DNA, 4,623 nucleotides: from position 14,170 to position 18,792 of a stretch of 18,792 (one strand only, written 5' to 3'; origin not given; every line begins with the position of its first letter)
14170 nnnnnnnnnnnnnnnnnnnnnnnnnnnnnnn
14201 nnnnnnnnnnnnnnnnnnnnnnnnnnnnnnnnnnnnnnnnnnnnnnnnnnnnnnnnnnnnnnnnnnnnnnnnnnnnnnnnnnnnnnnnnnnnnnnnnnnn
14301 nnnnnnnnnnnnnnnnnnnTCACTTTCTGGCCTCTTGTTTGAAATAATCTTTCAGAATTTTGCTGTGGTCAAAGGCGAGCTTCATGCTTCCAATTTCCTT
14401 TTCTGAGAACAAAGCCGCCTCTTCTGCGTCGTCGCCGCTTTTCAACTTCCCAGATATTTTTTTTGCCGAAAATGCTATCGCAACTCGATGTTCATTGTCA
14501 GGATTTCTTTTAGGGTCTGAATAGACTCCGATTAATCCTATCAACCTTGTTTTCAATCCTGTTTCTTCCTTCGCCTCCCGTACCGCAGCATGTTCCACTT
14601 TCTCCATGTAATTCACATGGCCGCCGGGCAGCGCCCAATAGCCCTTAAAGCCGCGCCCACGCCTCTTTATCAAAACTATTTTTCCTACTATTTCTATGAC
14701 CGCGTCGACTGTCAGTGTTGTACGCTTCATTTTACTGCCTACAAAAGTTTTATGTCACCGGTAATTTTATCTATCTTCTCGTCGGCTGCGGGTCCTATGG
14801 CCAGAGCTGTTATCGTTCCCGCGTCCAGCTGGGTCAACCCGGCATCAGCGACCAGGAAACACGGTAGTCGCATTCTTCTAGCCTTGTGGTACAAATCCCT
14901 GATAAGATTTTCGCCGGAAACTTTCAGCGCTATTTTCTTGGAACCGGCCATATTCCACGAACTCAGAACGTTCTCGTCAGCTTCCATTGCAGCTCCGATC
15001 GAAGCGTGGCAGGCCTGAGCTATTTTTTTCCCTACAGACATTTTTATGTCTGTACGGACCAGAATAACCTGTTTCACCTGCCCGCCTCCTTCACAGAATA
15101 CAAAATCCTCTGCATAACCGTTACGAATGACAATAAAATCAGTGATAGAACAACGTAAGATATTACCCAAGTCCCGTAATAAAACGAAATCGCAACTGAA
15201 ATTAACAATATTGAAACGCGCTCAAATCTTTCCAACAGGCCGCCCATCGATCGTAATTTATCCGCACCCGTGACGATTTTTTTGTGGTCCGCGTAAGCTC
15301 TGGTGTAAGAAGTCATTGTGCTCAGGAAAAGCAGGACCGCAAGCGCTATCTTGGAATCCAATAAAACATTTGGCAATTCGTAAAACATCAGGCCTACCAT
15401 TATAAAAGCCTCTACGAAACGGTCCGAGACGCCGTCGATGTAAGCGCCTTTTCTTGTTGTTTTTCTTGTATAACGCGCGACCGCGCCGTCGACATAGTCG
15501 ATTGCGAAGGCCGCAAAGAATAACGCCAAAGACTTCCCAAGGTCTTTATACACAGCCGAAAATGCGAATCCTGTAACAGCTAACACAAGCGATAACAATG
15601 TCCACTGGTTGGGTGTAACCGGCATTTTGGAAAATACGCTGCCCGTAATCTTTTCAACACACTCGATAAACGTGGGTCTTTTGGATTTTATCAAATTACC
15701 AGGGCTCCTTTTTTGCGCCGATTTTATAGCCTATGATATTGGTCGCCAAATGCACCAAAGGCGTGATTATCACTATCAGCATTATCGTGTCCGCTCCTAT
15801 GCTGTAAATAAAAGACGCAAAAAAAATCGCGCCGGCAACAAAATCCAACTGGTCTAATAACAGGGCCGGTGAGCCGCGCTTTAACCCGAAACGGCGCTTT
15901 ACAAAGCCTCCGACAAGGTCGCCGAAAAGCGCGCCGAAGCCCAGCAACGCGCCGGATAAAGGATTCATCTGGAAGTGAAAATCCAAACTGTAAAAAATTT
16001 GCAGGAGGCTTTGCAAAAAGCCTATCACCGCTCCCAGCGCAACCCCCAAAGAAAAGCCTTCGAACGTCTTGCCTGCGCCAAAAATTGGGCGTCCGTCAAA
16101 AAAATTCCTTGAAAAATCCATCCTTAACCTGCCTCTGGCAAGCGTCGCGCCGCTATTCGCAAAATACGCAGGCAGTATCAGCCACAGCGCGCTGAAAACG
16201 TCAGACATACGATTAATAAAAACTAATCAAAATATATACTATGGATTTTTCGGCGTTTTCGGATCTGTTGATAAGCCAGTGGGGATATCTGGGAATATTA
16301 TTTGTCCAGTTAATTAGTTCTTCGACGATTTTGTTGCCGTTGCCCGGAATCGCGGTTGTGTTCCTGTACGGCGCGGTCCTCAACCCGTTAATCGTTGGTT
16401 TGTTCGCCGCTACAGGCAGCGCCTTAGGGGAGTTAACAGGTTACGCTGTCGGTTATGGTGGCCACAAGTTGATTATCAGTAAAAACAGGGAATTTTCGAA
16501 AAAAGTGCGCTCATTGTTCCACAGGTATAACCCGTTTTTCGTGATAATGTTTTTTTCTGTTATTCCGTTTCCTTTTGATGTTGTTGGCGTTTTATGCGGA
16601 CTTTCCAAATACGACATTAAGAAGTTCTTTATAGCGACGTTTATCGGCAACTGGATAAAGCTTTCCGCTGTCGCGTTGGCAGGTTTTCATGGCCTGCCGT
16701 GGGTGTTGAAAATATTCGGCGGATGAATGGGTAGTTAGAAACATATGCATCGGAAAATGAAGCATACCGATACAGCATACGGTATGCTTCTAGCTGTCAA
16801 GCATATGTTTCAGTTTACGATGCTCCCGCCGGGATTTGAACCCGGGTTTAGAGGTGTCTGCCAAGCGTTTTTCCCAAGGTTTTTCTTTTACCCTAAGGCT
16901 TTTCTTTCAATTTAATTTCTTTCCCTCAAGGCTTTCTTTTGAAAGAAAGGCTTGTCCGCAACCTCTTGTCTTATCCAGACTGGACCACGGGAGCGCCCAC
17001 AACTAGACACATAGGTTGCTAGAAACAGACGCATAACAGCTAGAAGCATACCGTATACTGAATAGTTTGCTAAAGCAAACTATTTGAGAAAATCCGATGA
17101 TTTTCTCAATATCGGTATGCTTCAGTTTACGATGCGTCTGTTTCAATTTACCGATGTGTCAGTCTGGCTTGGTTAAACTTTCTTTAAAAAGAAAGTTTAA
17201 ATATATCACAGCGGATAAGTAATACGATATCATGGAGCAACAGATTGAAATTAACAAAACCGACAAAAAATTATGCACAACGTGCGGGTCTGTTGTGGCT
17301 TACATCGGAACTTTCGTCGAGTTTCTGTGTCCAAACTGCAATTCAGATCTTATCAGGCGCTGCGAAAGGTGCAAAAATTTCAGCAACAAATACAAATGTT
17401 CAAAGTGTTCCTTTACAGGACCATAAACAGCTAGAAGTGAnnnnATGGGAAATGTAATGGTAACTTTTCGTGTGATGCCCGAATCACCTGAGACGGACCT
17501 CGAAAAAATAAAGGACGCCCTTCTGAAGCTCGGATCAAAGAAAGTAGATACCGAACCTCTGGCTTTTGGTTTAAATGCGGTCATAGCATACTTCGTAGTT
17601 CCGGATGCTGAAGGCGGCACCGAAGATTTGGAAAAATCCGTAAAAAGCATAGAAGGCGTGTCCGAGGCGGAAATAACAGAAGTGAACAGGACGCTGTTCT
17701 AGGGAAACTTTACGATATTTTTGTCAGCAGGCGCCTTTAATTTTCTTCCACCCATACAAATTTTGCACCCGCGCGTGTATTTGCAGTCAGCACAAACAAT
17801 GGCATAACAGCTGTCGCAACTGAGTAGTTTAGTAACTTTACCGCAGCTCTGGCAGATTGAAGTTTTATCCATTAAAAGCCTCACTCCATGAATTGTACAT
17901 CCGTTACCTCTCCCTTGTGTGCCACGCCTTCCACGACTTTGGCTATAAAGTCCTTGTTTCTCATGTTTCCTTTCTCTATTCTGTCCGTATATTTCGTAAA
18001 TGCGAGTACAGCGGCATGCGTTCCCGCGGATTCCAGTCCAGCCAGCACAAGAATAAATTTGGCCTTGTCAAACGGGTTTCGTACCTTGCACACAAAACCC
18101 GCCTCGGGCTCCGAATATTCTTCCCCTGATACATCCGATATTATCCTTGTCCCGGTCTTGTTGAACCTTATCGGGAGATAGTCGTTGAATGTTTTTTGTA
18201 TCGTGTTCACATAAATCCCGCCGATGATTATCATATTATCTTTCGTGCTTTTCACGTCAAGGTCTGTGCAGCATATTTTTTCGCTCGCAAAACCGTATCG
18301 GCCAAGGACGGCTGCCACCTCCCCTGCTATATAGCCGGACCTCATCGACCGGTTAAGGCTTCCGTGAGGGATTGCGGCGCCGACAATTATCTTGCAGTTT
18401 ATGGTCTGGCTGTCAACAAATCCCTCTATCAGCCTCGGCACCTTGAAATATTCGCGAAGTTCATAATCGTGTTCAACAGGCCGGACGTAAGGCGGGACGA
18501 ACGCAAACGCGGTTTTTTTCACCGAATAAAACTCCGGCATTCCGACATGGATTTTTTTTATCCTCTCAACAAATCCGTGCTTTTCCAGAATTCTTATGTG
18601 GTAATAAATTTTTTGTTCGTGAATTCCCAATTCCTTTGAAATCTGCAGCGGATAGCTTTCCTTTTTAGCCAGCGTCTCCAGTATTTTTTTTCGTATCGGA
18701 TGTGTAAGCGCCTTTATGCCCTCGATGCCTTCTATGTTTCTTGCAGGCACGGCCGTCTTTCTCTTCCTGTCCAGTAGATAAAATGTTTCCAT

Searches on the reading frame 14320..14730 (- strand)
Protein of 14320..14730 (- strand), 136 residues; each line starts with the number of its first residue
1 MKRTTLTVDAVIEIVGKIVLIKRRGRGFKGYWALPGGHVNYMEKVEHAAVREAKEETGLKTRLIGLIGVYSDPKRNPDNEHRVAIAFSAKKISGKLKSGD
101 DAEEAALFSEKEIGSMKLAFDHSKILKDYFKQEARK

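Call 11: search_protein_families(library=pfam, proteins=[window:14320-14730:-], max_evalue=0.01)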
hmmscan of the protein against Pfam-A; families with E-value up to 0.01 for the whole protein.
window:14320-14730:- (136 aa): 2 families
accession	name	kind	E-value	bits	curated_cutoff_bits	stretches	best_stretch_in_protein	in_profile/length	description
PF00293.34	NUDIX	-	3.7e-21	76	21.1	1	15-128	13-133/134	NUDIX domain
PF14815.12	NUDIX_4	-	0.0072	16.6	35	0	16-61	10-53/113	NUDIX domain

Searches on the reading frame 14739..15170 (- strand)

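Call 11: search_protein_families(library=pfam, proteins=[window:14739-15170:-], max_evalue=0.01)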
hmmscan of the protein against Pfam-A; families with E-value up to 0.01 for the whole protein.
window:14739-15170:- (143 aa): 1 family
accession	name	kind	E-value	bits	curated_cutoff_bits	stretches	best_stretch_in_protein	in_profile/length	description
PF01981.21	PTH2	-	3.8e-36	124.2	23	1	32-143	1-115/115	Peptidyl-tRNA hydrolase PTH2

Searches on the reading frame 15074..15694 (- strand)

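Call 11: search_protein_families(library=pfam, proteins=[window:15074-15694:-], max_evalue=0.01)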
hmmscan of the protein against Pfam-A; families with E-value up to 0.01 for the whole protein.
window:15074-15694:- (206 aa): 1 family
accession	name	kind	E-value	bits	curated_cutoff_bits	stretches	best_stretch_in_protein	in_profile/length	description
PF01066.26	CDP-OH_P_transf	-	1.2e-14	55.5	22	1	27-183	3-143/152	CDP-alcohol phosphatidyltransferase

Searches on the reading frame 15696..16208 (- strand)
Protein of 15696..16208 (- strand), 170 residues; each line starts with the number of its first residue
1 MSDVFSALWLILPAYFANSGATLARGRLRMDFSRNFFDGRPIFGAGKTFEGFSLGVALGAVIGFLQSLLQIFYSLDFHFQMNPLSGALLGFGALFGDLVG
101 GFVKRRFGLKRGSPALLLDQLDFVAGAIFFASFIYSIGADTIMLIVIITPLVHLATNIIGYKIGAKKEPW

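Call 11: search_protein_families(library=pfam, proteins=[window:15696-16208:-], max_evalue=0.01)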
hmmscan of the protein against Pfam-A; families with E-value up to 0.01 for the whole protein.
window:15696-16208:- (170 aa): 2 families
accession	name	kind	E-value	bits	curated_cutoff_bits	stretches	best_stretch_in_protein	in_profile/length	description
PF01864.22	CarS-like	-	6.4e-48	163.5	22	1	4-170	5-175/175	CDP-archaeol synthase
PF01148.25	CTP_transf_1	-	2e-05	25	24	1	46-114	169-235/264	Cytidylyltransferase family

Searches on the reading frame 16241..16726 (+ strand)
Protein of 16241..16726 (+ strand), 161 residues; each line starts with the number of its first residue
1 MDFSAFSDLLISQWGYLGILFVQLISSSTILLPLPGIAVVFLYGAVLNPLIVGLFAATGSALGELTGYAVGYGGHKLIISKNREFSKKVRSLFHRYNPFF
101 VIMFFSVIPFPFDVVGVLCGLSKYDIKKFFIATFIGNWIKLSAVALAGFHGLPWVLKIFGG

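Call 11: search_protein_families(library=pfam, proteins=[window:16241-16726:+], max_evalue=0.01)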
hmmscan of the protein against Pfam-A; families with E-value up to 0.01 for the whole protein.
window:16241-16726:+ (161 aa): 1 family
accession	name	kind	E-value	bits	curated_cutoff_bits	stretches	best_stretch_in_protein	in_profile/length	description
PF09335.16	VTT_dom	-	8e-17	62.3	33.9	1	35-148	2-121/123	VTT domain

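Call 13: find_encoding_contigs(protein=window:16241-16726:+, flank=10000, max_places=10)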
Protein window:16241-16726:+ (161 aa): no gene with exactly this product is on record in the collection.

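Call 28: find_homologous_proteins(query=window:16241-16726:+, max_evalue=1e-10)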
Query window:16241-16726:+ (161 aa): 28 proteins with E <= 1e-10 among 152 candidates.
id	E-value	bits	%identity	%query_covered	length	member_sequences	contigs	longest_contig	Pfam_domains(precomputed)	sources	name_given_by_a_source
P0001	1.6e-88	313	86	100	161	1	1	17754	PF09335.17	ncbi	-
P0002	1.0e-85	304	84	100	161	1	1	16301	PF09335.17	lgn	-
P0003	3.6e-85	302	83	100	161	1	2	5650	PF09335.17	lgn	-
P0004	1.4e-74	268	72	99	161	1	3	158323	PF09335.17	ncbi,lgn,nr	ncbi:MAG: VTT domain-containing protein [Candidatus Aenigmarchaeota archaeon]|nr:VTT domain-containi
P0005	6.4e-72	259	72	100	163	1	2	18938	PF09335.17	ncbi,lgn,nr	ncbi:MAG: VTT domain-containing protein [Candidatus Aenigmarchaeota archaeon]|nr:VTT domain-containi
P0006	6.4e-71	256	71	100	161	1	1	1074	PF09335.17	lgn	-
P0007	1.6e-65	238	64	100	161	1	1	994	PF09335.17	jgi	-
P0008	3.6e-65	237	66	99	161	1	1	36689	PF09335.17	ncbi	-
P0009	6.2e-64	233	64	99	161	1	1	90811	PF09335.17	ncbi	ncbi:MAG: VTT domain-containing protein [Candidatus Aenigmatarchaeota archaeon]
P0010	8.9e-64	233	64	99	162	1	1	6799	PF09335.17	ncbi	-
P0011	7.2e-61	223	60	99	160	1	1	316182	PF09335.17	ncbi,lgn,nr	ncbi:MAG: VTT domain-containing protein [Candidatus Aenigmarchaeota archaeon]|nr:VTT domain-containi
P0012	7.3e-61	223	63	95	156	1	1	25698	PF09335.17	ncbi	-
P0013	4.6e-60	220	61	100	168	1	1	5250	PF09335.17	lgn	-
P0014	1.7e-58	215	60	99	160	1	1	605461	PF09335.17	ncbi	-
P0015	1.2e-57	213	92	68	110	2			PF09335.17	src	-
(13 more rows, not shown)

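Call 29: find_encoding_contigs(protein=P0001, flank=10000, max_places=2)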
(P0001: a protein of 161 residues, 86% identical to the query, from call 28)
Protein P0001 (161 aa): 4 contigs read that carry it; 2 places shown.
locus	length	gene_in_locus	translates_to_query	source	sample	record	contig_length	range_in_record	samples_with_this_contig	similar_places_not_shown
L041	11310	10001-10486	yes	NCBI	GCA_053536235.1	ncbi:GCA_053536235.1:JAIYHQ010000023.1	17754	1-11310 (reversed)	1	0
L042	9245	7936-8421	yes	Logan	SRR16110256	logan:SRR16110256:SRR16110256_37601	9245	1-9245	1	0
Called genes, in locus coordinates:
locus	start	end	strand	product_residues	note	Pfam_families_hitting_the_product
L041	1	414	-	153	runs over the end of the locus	-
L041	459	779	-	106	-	PF03874:RNA_pol_Rpb4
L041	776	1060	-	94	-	PF01157:Ribosomal_L21e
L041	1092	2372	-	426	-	PF22023:Pus10_THUMP_arc, PF21238:Pus10_C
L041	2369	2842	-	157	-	PF00149:Metallophos (faint), PF12850:Metallophos_2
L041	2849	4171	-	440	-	PF02881:SRP54_N, PF01656:CbiA (faint), PF00448:SRP54, PF02978:SRP_SPB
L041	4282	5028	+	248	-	-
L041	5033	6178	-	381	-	PF02881:SRP54_N, PF00448:SRP54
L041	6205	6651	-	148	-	PF02996:Prefoldin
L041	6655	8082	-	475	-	-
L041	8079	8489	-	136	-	PF00293:NUDIX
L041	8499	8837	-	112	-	PF01981:PTH2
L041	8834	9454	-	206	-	PF01066:CDP-OH_P_transf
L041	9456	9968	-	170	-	PF01864:CarS-like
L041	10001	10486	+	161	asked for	PF09335:VTT_dom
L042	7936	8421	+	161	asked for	PF09335:VTT_dom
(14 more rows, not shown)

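Call 30: find_encoding_contigs(protein=P0002, flank=10000, max_places=2)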
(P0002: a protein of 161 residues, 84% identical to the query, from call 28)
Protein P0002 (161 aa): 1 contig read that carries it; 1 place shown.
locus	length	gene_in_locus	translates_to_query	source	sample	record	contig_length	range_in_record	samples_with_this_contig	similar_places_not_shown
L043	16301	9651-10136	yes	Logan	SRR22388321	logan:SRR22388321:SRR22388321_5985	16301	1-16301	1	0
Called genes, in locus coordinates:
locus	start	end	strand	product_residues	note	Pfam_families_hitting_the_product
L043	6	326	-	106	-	PF03874:RNA_pol_Rpb4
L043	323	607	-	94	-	PF01157:Ribosomal_L21e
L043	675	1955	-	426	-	PF22023:Pus10_THUMP_arc, PF21238:Pus10_C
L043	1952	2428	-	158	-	PF00149:Metallophos, PF12850:Metallophos_2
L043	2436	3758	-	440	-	PF02881:SRP54_N, PF00448:SRP54, PF02978:SRP_SPB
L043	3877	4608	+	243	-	-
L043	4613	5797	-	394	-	PF02881:SRP54_N, PF00448:SRP54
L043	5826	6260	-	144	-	PF02996:Prefoldin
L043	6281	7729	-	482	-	-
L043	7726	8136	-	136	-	PF00293:NUDIX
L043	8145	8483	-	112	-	PF01981:PTH2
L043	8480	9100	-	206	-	PF01066:CDP-OH_P_transf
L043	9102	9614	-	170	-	PF01864:CarS-like, PF01148:CTP_transf_1 (weak)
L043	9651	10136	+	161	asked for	PF09335:VTT_dom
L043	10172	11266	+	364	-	PF00465:Fe-ADH, PF13685:Fe-ADH_2, PF01761:DHQ_synthase, PF24621:DHQS_C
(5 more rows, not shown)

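Call 31: find_encoding_contigs(protein=P0004, flank=10000, max_places=2)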
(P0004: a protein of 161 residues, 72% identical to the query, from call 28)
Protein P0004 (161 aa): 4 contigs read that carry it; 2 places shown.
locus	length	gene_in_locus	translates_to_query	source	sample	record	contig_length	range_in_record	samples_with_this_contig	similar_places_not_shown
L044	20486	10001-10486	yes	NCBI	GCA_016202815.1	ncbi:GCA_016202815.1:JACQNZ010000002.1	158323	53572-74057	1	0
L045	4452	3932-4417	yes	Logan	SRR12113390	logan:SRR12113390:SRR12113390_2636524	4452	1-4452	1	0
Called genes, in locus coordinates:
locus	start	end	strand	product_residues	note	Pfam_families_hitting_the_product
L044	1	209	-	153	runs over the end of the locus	-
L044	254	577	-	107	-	PF03874:RNA_pol_Rpb4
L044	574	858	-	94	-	PF01157:Ribosomal_L21e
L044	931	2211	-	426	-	PF22023:Pus10_THUMP_arc, PF21238:Pus10_C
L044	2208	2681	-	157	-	PF00149:Metallophos, PF12850:Metallophos_2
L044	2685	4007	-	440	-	PF02881:SRP54_N, PF00448:SRP54, PF01656:CbiA (faint), PF02978:SRP_SPB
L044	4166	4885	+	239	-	-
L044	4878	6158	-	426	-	PF02881:SRP54_N, PF00448:SRP54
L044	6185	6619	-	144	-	PF02996:Prefoldin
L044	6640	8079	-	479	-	-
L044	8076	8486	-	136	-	PF00293:NUDIX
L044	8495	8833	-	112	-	PF01981:PTH2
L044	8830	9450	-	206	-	PF01066:CDP-OH_P_transf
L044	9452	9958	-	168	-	PF01864:CarS-like, PF01148:CTP_transf_1 (weak)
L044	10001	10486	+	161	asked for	PF09335:VTT_dom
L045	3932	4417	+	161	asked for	PF09335:VTT_dom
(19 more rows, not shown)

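Call 32: find_encoding_contigs(protein=P0005, flank=10000, max_places=2)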
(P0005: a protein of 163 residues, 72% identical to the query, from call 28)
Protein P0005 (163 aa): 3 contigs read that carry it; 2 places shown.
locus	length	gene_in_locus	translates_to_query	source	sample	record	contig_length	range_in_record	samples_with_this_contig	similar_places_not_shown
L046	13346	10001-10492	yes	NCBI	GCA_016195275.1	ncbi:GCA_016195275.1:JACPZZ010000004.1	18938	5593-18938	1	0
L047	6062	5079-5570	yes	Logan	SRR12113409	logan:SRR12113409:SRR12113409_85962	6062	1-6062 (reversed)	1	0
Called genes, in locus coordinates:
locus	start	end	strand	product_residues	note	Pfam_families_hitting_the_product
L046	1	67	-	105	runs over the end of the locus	PF03874:RNA_pol_Rpb4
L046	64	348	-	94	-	PF01157:Ribosomal_L21e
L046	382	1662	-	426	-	PF02926:THUMP (weak), PF22023:Pus10_THUMP_arc, PF21238:Pus10_C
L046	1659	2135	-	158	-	PF00149:Metallophos (weak), PF12850:Metallophos_2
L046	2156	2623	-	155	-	-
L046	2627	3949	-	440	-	PF02881:SRP54_N, PF00448:SRP54, PF01656:CbiA (faint), PF02978:SRP_SPB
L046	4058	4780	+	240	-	-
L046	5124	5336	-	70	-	PF00448:SRP54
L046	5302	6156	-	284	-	PF02881:SRP54_N, PF00448:SRP54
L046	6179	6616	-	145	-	PF02996:Prefoldin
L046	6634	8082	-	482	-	-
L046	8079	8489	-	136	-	PF00293:NUDIX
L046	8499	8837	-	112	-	PF01981:PTH2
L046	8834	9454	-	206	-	PF01066:CDP-OH_P_transf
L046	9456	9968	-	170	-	PF01864:CarS-like, PF01148:CTP_transf_1 (weak)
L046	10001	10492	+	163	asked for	PF09335:VTT_dom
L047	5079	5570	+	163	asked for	PF09335:VTT_dom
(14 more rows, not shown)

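Call 69: find_encoding_contigs(protein=P0003, flank=4000, max_places=2)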
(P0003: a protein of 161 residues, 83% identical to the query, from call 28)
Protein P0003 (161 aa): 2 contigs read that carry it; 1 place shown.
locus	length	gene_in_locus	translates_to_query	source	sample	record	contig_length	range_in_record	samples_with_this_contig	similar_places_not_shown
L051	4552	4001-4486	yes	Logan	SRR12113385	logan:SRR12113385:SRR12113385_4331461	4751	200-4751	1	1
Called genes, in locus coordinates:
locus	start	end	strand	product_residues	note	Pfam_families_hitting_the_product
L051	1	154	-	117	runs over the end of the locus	?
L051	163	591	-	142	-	PF02996:Prefoldin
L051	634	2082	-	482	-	-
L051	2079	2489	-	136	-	PF00293:NUDIX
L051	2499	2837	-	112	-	PF01981:PTH2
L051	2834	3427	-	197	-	PF01066:CDP-OH_P_transf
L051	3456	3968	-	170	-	PF01864:CarS-like, PF01148:CTP_transf_1 (weak)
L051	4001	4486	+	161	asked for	PF09335:VTT_dom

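Call 70: find_encoding_contigs(protein=P0009, flank=4000, max_places=1)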
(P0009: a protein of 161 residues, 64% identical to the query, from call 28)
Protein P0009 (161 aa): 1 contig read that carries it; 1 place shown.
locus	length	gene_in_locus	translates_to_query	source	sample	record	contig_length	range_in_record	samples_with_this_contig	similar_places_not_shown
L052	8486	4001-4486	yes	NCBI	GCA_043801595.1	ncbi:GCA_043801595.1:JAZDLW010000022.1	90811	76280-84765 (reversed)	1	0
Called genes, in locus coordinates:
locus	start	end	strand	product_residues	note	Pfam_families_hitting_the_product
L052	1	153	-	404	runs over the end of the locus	PF02881:SRP54_N (weak), PF06414:Zeta_toxin (weak), PF00448:SRP54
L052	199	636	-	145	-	PF02996:Prefoldin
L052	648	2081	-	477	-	-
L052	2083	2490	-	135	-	PF00293:NUDIX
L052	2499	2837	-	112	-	PF01981:PTH2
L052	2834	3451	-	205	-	PF01066:CDP-OH_P_transf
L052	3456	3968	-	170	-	PF01864:CarS-like, PF01148:CTP_transf_1 (weak)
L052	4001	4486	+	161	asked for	PF09335:VTT_dom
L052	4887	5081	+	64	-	PF07754:Ribosomal_aS21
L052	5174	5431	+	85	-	PF00736:EF1_GNE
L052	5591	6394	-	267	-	PF02254:TrkA_N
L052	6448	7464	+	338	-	PF00752:XPG_N, PF00867:XPG_I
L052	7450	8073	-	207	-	PF01135:PCMT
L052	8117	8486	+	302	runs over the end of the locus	PF01008:IF-2B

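Call 71: find_encoding_contigs(protein=P0011, flank=4000, max_places=1)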
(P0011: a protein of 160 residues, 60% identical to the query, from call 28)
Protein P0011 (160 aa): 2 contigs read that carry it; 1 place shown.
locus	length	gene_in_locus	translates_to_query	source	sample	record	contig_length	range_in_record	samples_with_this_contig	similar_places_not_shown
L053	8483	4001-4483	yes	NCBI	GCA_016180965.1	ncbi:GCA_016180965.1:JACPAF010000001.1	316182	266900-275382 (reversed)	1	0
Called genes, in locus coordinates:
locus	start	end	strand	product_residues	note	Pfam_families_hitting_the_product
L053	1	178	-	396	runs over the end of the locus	PF02881:SRP54_N, PF00448:SRP54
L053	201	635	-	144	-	PF02996:Prefoldin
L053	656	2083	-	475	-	-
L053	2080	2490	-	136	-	PF00293:NUDIX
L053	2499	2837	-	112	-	PF01981:PTH2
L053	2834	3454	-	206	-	PF01066:CDP-OH_P_transf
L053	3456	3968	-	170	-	PF01864:CarS-like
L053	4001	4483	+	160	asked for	PF09335:VTT_dom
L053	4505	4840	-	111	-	-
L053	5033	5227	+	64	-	PF07754:Ribosomal_aS21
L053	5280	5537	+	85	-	PF00736:EF1_GNE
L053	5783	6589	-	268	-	PF02254:TrkA_N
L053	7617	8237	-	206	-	PF01135:PCMT, PF01596:Methyltransf_3 (weak), PF06325:PrmA (weak), PF13847:Methyltransf_31 (weak), PF13649:Methyltransf_25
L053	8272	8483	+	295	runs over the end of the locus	PF01008:IF-2B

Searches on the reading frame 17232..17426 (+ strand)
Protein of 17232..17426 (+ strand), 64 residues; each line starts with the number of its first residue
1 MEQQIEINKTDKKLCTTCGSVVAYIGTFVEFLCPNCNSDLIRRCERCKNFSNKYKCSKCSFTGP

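Call 11: search_protein_families(library=pfam, proteins=[window:17232-17426:+], max_evalue=0.01)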
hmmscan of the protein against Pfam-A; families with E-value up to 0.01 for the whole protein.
window:17232-17426:+ (64 aa): 4 families
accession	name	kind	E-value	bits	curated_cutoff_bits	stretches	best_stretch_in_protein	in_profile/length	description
PF07754.17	HVO_2753_ZBP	-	1.3e-12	47.7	33.2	1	15-59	1-45/46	Small zinc finger protein HVO_2753-like, Zn-binding pocket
PF25206.1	DUF7836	-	0.0013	19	26.7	1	27-61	4-38/59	Domain of unknown function (DUF7836)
PF12773.13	DZR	-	0.0018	18.8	27.3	1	8-49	8-43/45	Double zinc ribbon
PF04438.22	zf-HIT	-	0.0061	16.7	24.7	0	43-60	4-20/30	HIT zinc finger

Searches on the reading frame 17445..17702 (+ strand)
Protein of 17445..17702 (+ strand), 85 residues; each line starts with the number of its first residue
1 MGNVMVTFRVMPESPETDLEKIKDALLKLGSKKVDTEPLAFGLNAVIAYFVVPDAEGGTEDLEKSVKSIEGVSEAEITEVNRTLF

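Call 11: search_protein_families(library=pfam, proteins=[window:17445-17702:+], max_evalue=0.01)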
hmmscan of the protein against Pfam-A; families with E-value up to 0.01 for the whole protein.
window:17445-17702:+ (85 aa): 1 family
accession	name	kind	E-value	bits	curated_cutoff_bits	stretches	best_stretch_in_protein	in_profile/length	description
PF00736.24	EF1_GNE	-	1.2e-19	70.7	20.8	1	5-82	1-87/88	EF-1 guanine nucleotide exchange domain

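Call 14: find_encoding_contigs(protein=window:17445-17702:+, flank=10000, max_places=10)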
Protein window:17445-17702:+ (85 aa): 1 contig read that carries it; 1 place shown.
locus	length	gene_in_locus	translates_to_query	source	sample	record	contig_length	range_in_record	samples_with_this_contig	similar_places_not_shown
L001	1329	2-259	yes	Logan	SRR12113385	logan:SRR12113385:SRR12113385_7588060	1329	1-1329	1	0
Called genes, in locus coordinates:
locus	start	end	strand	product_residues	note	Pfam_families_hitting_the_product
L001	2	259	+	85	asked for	PF00736:EF1_GNE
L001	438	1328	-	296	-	?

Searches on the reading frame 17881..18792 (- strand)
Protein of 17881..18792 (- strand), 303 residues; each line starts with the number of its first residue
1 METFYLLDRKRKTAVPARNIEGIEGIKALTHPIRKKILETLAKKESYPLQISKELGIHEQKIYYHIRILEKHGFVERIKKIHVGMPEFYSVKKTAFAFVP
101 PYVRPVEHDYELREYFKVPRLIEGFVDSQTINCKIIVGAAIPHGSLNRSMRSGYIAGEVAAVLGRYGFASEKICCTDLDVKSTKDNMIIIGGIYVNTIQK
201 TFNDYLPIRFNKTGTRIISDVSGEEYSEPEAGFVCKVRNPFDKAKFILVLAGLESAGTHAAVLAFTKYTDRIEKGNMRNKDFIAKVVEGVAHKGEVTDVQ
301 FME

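Call 11: search_protein_families(library=pfam, proteins=[window:17881-18792:-], max_evalue=0.01)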
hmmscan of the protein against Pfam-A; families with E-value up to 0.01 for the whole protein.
window:17881-18792:- (303 aa): 7 families
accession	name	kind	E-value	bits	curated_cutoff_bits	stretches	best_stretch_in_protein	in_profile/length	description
PF12840.13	HTH_20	-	5.1e-11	42.8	27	1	29-77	1-50/51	Helix-turn-helix domain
PF01022.26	HTH_5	-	1.3e-07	31.8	22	1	32-76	2-46/47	Bacterial regulatory protein, arsR family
PF01978.25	TrmB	-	1.5e-05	25.2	25.6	1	42-91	19-64/68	Sugar-specific transcriptional regulator TrmB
PF05124.17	S_layer_C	-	0.00056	20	23.9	1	178-268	103-176/177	S-layer like family, outer domain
PF21476.4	PF0610-like_N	-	0.0011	19.6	33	1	33-71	2-40/50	PF0610-like, N-terminal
PF13601.12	HTH_34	-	0.002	18.7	27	1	33-86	1-55/80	Winged helix DNA-binding domain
PF13518.12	HTH_28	-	0.0044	17.5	25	0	34-74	2-41/52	Helix-turn-helix domain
